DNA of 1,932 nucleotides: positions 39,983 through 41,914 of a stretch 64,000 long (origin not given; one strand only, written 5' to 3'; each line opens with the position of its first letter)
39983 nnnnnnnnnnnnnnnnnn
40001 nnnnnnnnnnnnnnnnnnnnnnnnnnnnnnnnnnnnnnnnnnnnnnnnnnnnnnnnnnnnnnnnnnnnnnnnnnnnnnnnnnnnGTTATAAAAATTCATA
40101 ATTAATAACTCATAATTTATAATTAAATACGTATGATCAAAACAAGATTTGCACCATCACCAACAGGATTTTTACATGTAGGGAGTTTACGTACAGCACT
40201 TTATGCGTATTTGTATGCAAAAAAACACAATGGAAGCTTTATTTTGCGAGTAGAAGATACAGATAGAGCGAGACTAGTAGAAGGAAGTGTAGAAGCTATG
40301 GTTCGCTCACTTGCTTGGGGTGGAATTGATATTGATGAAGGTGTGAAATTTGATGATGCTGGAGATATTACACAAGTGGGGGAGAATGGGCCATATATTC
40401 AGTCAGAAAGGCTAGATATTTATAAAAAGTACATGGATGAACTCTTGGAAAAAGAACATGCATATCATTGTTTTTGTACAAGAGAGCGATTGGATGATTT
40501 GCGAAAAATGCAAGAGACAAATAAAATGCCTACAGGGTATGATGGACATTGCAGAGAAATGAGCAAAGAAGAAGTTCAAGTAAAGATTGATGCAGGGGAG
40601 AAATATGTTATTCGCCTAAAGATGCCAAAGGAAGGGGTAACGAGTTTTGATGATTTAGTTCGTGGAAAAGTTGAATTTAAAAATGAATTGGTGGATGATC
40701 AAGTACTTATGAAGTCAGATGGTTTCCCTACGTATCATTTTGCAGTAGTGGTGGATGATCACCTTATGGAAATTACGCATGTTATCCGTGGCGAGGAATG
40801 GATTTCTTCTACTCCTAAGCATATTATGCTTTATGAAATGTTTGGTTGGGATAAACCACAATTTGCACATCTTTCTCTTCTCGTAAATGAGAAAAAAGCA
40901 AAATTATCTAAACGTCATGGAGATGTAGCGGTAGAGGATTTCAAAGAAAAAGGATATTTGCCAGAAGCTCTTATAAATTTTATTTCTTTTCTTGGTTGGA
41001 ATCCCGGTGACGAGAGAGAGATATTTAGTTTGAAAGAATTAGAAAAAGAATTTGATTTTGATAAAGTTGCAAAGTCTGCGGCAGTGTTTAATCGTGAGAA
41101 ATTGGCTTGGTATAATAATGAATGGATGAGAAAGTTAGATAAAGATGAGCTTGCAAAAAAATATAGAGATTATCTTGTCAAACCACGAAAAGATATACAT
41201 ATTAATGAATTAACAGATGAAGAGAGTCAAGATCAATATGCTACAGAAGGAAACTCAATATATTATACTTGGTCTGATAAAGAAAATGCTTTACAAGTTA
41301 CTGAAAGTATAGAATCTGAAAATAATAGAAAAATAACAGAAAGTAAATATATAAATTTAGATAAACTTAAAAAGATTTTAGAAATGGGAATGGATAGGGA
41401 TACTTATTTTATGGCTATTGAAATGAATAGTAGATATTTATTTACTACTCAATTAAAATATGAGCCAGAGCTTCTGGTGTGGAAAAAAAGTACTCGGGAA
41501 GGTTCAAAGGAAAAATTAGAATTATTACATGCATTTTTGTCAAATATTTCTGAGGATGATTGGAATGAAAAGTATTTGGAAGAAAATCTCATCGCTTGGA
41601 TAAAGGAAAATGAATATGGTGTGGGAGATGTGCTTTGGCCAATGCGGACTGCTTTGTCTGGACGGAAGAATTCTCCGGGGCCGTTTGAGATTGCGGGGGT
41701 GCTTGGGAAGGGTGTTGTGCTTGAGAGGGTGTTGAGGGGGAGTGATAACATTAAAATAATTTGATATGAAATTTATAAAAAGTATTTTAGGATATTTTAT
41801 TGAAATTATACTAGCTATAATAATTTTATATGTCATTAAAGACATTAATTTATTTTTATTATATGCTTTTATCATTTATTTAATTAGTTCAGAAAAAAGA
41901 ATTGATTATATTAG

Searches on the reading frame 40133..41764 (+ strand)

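Call 84: search_protein_families(library=pfam, proteins=[window:40133-41764:+], max_evalue=0.00001)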
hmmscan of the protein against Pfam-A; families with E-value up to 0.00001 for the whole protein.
window:40133-41764:+ (543 aa): 2 families
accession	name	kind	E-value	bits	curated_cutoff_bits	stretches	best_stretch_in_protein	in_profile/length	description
PF00749.27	tRNA-synt_1c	-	9e-112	373.5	23.4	1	2-326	2-314/314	tRNA synthetases class I (E and Q), catalytic domain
PF19269.4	Anticodon_2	-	1.1e-24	87.8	23.6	1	407-533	11-137/141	Anticodon binding domain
